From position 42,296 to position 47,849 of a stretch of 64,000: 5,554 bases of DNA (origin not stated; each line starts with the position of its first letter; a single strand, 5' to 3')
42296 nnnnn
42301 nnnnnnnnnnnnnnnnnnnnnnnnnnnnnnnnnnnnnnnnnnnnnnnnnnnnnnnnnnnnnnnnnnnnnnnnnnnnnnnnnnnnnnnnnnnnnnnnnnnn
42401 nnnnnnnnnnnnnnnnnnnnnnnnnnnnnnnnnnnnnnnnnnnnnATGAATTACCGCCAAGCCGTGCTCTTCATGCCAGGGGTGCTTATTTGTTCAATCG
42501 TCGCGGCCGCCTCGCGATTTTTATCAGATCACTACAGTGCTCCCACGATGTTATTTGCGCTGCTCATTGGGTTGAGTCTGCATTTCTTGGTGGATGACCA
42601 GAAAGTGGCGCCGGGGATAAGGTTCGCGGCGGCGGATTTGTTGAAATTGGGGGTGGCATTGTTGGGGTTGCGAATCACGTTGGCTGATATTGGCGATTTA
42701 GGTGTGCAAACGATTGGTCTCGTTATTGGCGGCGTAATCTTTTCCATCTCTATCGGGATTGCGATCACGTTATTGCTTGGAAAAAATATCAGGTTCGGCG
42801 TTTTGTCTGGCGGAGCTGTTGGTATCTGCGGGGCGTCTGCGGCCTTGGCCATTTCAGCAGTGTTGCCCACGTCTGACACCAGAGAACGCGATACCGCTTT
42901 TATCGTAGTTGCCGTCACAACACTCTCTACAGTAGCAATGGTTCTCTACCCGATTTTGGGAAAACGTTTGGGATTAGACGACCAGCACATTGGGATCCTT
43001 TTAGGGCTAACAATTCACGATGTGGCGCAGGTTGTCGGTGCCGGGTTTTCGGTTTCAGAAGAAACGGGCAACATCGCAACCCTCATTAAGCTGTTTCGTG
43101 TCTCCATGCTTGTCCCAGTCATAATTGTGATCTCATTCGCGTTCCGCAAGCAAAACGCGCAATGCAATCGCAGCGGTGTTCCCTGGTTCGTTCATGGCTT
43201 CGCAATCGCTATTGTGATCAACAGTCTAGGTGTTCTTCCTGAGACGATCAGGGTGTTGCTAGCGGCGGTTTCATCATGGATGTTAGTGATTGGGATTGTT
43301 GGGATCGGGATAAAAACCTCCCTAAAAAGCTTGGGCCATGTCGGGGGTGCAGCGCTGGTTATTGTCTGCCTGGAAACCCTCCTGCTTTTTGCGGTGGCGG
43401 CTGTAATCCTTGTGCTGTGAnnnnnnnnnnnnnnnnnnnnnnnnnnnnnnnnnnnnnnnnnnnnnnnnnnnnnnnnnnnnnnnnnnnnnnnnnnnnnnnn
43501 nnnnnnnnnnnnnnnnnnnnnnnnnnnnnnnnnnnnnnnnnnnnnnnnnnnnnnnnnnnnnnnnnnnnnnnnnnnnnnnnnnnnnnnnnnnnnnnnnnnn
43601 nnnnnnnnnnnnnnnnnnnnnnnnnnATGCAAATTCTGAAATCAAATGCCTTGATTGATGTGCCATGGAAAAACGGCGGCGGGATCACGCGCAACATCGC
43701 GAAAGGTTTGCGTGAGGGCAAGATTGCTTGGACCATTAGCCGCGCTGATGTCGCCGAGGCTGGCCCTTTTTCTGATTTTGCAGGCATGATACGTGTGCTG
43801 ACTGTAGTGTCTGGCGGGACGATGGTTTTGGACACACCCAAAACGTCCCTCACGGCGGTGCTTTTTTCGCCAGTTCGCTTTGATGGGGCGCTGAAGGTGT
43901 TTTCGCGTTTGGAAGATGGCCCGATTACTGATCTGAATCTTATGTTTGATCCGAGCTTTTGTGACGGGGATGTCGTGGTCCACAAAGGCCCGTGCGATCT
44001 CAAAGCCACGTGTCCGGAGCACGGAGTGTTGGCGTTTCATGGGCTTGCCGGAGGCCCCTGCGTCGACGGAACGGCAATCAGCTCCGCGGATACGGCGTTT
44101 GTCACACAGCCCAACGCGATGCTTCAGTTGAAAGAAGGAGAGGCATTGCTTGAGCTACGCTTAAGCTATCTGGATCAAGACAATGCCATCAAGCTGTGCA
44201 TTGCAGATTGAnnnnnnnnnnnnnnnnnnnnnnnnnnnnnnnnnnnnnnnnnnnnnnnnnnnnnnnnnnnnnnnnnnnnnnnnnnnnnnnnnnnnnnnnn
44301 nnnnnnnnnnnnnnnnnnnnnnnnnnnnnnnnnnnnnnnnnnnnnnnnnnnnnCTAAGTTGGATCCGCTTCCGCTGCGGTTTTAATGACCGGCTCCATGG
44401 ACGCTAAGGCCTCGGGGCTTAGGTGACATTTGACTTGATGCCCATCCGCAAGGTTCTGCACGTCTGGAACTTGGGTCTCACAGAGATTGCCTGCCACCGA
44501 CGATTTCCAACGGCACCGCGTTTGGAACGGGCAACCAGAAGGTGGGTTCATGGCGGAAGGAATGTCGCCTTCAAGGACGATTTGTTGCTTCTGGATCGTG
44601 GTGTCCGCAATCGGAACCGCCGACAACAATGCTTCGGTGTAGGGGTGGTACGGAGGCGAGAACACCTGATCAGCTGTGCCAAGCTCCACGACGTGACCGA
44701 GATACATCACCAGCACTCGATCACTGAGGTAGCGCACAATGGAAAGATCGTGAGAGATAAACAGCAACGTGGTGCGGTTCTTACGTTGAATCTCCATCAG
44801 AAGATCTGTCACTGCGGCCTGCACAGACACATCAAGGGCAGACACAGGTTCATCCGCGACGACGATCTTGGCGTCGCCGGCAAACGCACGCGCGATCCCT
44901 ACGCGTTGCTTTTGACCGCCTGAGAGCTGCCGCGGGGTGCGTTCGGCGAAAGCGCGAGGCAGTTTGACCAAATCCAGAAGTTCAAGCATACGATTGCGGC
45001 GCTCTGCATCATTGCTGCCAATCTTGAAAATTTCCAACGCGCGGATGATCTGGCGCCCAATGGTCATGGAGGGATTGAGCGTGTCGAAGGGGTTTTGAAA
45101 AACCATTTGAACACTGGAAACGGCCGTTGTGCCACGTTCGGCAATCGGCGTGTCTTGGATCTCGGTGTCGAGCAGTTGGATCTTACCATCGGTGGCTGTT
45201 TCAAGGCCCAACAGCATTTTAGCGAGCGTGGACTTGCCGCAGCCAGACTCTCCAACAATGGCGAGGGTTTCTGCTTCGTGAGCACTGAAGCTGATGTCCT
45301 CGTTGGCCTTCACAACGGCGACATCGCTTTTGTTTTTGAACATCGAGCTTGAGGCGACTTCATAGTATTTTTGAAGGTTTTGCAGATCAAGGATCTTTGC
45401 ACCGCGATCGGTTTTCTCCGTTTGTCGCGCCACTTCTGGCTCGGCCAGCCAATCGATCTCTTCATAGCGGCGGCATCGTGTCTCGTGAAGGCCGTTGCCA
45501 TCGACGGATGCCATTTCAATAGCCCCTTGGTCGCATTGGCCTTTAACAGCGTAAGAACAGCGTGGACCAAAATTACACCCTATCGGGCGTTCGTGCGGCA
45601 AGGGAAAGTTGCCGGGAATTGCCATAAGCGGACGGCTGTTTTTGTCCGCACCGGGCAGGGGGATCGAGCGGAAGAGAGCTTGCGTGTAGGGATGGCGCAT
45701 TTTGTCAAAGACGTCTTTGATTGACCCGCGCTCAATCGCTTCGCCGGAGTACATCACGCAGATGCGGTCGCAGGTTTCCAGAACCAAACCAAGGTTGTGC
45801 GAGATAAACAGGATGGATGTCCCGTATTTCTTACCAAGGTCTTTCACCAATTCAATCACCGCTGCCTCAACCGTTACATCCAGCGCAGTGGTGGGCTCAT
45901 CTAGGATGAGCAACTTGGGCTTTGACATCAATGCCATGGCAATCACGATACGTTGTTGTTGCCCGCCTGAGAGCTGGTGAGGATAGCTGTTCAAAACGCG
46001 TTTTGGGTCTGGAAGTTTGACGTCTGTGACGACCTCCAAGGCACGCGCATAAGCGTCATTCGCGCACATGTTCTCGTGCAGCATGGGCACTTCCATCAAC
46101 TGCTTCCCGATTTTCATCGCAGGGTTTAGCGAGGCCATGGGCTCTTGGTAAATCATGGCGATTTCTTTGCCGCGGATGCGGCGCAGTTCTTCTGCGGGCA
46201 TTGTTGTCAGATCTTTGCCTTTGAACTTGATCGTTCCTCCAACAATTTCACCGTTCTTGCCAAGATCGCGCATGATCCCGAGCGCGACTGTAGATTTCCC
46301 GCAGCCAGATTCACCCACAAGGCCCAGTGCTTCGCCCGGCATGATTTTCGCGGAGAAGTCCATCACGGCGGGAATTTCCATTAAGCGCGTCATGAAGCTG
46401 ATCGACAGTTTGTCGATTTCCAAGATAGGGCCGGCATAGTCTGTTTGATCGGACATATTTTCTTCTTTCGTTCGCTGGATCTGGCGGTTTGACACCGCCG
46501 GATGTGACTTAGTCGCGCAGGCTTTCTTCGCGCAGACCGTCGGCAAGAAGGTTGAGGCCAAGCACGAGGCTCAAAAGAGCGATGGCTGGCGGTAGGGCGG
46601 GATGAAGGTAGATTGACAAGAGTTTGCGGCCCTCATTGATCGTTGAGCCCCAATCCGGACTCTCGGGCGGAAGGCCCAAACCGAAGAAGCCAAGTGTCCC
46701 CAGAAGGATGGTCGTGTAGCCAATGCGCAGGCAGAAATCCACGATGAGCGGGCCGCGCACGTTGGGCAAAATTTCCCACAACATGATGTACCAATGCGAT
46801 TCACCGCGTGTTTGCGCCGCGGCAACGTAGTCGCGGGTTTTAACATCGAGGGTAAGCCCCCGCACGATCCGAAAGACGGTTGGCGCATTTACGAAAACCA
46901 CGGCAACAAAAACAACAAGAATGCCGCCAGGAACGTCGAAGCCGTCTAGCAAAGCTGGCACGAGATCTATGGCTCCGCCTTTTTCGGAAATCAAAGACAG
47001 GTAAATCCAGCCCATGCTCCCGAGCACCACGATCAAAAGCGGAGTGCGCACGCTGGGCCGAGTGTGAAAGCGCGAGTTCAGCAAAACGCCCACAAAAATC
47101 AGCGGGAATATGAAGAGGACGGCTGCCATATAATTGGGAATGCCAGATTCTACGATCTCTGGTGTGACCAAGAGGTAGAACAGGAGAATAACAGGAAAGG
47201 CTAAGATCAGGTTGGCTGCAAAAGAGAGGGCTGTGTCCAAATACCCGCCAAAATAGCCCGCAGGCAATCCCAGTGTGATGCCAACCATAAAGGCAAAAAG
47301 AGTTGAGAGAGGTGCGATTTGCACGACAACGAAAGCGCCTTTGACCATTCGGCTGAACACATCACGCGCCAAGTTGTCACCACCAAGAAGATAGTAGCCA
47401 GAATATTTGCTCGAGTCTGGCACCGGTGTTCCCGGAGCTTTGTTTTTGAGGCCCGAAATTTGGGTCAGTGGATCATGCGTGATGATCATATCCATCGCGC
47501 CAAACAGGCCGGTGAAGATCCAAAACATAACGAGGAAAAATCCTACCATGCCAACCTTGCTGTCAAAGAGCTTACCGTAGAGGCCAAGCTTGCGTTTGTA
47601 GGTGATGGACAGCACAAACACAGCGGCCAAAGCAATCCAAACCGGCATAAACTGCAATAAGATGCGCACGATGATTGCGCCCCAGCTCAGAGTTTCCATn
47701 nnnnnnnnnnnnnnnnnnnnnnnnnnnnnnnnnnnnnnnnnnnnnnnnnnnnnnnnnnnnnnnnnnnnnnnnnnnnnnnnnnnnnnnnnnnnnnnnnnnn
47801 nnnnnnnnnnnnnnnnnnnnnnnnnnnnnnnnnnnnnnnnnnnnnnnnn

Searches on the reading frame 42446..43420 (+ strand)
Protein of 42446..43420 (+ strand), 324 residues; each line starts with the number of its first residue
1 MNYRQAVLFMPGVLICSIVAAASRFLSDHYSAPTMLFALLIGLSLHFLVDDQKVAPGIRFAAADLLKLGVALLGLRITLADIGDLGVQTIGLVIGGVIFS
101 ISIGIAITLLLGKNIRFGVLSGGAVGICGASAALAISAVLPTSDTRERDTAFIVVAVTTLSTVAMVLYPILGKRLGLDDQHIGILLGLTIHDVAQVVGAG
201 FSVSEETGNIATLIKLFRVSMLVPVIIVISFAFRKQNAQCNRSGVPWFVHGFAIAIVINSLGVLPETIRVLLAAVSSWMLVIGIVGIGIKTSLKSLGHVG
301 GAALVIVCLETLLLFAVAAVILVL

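Call 19: search_protein_families(library=ncbifam, proteins=[window:42446-43420:+], max_evalue=1e-10)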
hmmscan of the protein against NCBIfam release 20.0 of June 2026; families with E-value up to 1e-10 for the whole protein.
window:42446-43420:+ (324 aa): 1 family
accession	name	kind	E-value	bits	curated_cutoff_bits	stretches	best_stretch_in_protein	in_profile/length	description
TIGR00698.1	TIGR00698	subfamily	3.2e-34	118.6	232.6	1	14-322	13-328/335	YeiH family putative sulfate export transporter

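Call 95: search_protein_families(library=pfam, proteins=[window:42446-43420:+], max_evalue=0.001)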
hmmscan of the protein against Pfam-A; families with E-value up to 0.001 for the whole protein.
window:42446-43420:+ (324 aa): 1 family
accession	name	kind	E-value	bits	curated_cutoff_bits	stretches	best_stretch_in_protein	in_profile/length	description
PF03601.19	Cons_hypoth698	-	2.3e-62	211.1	24.5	1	11-305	1-302/304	Conserved hypothetical protein 698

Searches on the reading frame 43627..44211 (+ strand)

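Call 19: search_protein_families(library=ncbifam, proteins=[window:43627-44211:+], max_evalue=1e-10)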
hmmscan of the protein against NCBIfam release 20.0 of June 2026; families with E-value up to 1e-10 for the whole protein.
window:43627-44211:+ (194 aa): 0 families

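Call 95: search_protein_families(library=pfam, proteins=[window:43627-44211:+], max_evalue=0.001)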
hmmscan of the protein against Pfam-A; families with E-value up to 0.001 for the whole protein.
window:43627-44211:+ (194 aa): 1 family
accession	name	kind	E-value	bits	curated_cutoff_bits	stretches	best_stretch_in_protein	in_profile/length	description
PF05962.17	HutD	-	9.8e-31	107.7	25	1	11-172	6-177/181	HutD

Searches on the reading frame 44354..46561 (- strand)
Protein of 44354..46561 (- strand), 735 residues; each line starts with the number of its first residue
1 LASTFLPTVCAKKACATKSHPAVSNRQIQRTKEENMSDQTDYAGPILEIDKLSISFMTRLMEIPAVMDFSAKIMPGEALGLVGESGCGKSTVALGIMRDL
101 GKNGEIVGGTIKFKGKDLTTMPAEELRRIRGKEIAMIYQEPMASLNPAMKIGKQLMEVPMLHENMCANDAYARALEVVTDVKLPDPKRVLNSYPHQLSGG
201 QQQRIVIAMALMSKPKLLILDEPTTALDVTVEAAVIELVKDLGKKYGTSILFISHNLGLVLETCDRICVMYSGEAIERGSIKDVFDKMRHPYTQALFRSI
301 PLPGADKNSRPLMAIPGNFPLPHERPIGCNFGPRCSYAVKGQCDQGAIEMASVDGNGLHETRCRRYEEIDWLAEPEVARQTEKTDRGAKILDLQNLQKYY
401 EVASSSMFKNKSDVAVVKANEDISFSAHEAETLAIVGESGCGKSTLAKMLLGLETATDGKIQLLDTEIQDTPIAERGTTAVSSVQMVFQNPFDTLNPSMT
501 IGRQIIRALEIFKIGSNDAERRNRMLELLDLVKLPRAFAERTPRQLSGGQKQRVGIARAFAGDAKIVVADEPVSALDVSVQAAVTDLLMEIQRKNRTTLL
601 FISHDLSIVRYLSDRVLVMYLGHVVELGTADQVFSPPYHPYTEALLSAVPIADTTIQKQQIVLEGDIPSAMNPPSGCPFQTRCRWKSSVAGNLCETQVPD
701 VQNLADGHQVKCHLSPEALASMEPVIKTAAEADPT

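Call 19: search_protein_families(library=ncbifam, proteins=[window:44354-46561:-], max_evalue=1e-10)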
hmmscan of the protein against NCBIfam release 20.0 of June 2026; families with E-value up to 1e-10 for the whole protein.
window:44354-46561:- (735 aa): 188 families (the best 25 are shown)
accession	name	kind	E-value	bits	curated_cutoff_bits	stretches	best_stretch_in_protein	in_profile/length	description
NF008453.0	PRK11308.1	subfamily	1.6e-171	570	408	2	382-715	4-326/334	dipeptide ABC transporter ATP-binding protein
NF011659.0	PRK15079.1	equivalog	5.5e-170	564.4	540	2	387-713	8-329/334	murein tripeptide/oligopeptide ABC transporter ATP binding protein OppF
NF007010.1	PRK09473.1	subfamily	2.5e-161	535.7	575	2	47-345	2-296/318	oligopeptide ABC transporter ATP-binding protein OppD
NF008246.0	PRK11022.1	equivalog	1.2e-155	517.6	541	2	46-355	3-309/326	dipeptide ABC transporter ATP-binding protein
NF007613.0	PRK10261.1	equivalog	9e-145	483.5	1077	2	43-321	9-289/623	glutathione ABC transporter ATP-binding protein GsiA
NF043071.1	DppF_dipep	equivalog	2.4e-141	470.9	660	2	382-712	5-324/331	dipeptide ABC transporter ATP-binding subunit DppF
NF043079.1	MMSYN1_0167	equivalog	6.5e-137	457.6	740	2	123-340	297-512/561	oligopeptide ABC transporter ATP-binding protein OppD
NF011713.0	PRK15134.1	equivalog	2.4e-129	432.4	834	2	45-301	4-261/529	microcin C ABC transporter ATP-binding protein YejF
NF047576.1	opine_ATP_CntF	equivalog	5e-117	389.8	385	2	46-297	2-250/264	staphylopine uptake ABC transporter ATP-binding protein CntF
NF047578.1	opine_ATP_CntD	equivalog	4.4e-116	386.8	380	2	46-297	2-250/266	staphylopine uptake ABC transporter ATP-binding protein CntD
TIGR02770.1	nickel_nikD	equivalog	3.6e-115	383.2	318.7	2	66-297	2-226/230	nickel import ATP-binding protein NikD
NF011674.0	PRK15093.1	equivalog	6.1e-111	370.7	627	2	45-341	2-304/330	putrescine export ABC transporter ATP-binding protein SapD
TIGR02769.1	nickel_nikE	equivalog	1.7e-107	358.8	332.55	2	390-649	2-253/265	nickel import ATP-binding protein NikE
NF007739.0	PRK10419.1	subfamily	2.5e-107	358.4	354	2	390-656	3-265/268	nickel ABC transporter ATP-binding protein NikE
NF043078.1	MMSYN1_0168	equivalog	9.5e-107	358.2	800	2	521-662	469-610/649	oligopeptide ABC transporter ATP-binding protein OppF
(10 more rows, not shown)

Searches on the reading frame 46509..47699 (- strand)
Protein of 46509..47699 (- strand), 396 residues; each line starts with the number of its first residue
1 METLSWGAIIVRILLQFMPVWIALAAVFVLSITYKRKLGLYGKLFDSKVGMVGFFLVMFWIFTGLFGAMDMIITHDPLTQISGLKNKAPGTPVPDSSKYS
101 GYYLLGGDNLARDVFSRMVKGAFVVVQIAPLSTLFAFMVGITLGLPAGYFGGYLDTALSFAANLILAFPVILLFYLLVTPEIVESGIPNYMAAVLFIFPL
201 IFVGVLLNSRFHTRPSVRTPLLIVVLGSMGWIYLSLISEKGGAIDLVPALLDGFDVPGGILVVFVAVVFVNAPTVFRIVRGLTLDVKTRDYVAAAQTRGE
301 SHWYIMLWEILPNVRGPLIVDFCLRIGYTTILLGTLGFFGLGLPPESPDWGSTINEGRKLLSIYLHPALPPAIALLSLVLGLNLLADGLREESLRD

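Call 4: search_protein_families(library=pfam, proteins=[window:46509-47699:-])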
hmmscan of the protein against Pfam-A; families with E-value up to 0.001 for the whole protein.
window:46509-47699:- (396 aa): 1 family
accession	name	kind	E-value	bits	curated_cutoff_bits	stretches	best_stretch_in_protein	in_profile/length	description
PF00528.27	BPD_transp_1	-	9.6e-17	61.7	26.4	1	140-389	1-174/184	Binding-protein-dependent transport system inner membrane component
